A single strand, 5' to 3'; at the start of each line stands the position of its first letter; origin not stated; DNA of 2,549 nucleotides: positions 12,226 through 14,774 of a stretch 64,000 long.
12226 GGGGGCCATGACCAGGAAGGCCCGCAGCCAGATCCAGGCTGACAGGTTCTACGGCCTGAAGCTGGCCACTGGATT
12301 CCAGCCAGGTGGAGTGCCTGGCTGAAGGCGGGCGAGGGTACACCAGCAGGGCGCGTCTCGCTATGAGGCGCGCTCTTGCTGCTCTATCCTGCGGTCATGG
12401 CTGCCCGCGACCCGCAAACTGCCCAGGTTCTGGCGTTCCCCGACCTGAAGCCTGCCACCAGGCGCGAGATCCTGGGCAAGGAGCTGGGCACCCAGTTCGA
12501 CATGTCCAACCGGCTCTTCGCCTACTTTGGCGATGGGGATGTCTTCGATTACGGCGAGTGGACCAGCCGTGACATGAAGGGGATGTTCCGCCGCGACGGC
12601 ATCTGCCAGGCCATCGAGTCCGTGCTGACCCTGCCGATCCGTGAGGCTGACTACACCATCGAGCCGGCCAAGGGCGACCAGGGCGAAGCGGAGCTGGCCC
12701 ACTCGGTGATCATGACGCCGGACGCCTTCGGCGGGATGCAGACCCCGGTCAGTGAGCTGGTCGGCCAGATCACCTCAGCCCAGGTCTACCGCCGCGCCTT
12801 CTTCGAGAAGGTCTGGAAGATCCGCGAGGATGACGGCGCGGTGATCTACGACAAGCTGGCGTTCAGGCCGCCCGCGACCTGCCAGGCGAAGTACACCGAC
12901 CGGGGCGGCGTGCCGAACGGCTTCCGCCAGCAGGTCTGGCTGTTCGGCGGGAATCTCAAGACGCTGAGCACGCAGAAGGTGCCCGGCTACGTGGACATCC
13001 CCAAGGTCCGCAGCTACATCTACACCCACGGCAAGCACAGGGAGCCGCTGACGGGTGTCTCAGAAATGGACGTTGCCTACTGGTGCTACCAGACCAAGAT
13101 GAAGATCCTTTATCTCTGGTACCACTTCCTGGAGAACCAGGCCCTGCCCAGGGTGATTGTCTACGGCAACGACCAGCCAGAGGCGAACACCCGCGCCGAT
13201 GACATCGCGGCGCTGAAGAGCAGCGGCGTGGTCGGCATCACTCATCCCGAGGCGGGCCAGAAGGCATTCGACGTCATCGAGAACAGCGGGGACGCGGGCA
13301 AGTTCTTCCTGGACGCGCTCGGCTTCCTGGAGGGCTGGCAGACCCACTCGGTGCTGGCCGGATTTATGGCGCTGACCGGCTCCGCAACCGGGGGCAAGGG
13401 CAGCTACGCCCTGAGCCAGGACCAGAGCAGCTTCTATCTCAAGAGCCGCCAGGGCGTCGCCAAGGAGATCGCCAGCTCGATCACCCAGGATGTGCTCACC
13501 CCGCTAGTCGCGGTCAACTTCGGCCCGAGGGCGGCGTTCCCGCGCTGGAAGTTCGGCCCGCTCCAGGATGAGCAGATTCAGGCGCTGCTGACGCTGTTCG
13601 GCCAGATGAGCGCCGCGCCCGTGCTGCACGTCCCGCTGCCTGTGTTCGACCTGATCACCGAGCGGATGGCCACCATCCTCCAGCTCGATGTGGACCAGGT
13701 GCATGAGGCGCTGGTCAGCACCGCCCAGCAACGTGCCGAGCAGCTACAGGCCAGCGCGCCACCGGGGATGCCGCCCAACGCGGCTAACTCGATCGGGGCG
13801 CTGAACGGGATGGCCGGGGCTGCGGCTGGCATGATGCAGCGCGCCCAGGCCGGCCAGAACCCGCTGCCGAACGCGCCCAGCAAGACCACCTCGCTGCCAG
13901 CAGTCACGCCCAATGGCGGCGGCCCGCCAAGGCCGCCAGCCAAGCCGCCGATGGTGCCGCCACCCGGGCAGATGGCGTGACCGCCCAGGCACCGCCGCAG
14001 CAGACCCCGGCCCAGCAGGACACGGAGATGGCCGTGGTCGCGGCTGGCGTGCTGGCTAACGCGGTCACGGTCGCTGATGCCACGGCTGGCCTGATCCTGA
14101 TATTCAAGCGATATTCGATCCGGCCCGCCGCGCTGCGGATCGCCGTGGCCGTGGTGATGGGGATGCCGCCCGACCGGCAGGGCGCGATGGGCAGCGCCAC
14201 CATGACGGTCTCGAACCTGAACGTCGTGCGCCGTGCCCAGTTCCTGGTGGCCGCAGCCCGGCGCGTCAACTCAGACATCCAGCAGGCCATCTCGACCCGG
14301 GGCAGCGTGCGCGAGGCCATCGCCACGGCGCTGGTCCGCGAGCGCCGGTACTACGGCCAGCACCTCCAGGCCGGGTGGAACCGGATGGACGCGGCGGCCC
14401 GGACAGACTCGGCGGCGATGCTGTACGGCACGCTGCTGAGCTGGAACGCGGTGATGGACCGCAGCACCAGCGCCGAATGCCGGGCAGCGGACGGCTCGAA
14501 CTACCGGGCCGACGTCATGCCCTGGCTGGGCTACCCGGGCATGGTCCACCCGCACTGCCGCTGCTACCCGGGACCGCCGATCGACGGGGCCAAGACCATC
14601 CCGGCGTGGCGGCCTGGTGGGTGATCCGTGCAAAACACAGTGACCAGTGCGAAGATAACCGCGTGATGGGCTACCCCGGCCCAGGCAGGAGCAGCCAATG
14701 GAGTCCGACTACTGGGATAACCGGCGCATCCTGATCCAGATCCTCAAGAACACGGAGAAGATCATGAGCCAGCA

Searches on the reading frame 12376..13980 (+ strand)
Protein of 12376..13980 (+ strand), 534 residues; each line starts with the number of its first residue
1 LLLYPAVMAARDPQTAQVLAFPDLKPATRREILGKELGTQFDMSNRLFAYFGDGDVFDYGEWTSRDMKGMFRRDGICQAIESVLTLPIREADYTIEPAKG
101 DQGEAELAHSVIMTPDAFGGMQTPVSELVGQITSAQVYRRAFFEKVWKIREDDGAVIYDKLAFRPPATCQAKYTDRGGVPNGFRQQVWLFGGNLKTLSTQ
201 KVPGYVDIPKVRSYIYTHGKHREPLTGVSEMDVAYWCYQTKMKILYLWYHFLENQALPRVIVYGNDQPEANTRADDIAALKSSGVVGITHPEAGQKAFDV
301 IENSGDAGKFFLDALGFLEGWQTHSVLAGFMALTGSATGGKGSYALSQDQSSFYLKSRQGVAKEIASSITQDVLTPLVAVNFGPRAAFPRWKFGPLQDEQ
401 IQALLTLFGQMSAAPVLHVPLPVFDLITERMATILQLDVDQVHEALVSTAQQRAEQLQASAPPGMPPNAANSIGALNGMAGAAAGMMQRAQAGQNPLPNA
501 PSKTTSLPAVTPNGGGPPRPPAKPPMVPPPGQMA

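Call 80: search_protein_families(library=pfam, proteins=[window:12376-13980:+], max_evalue=0.001)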
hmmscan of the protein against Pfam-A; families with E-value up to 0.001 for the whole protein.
window:12376-13980:+ (534 aa): 1 family
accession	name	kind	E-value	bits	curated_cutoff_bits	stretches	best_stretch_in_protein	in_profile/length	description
PF06074.18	Portal_Mu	-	3.2e-33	115.9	23.9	1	70-414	7-321/336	Portal protein of Mu bacteriophage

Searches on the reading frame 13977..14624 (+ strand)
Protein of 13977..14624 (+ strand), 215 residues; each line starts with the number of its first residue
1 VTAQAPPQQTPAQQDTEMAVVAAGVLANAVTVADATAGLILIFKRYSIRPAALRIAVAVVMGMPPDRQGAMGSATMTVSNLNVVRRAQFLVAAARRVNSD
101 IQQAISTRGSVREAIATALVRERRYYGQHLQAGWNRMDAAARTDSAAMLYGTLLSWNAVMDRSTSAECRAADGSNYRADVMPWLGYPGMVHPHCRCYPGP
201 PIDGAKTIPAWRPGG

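Call 80: search_protein_families(library=pfam, proteins=[window:13977-14624:+], max_evalue=0.001)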
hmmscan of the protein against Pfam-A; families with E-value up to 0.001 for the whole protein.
window:13977-14624:+ (215 aa): 1 family
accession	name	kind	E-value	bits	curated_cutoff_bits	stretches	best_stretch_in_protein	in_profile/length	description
PF04233.19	Phage_Mu_F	-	1.3e-08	35.9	29.6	1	97-196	3-109/112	Phage Mu protein F like protein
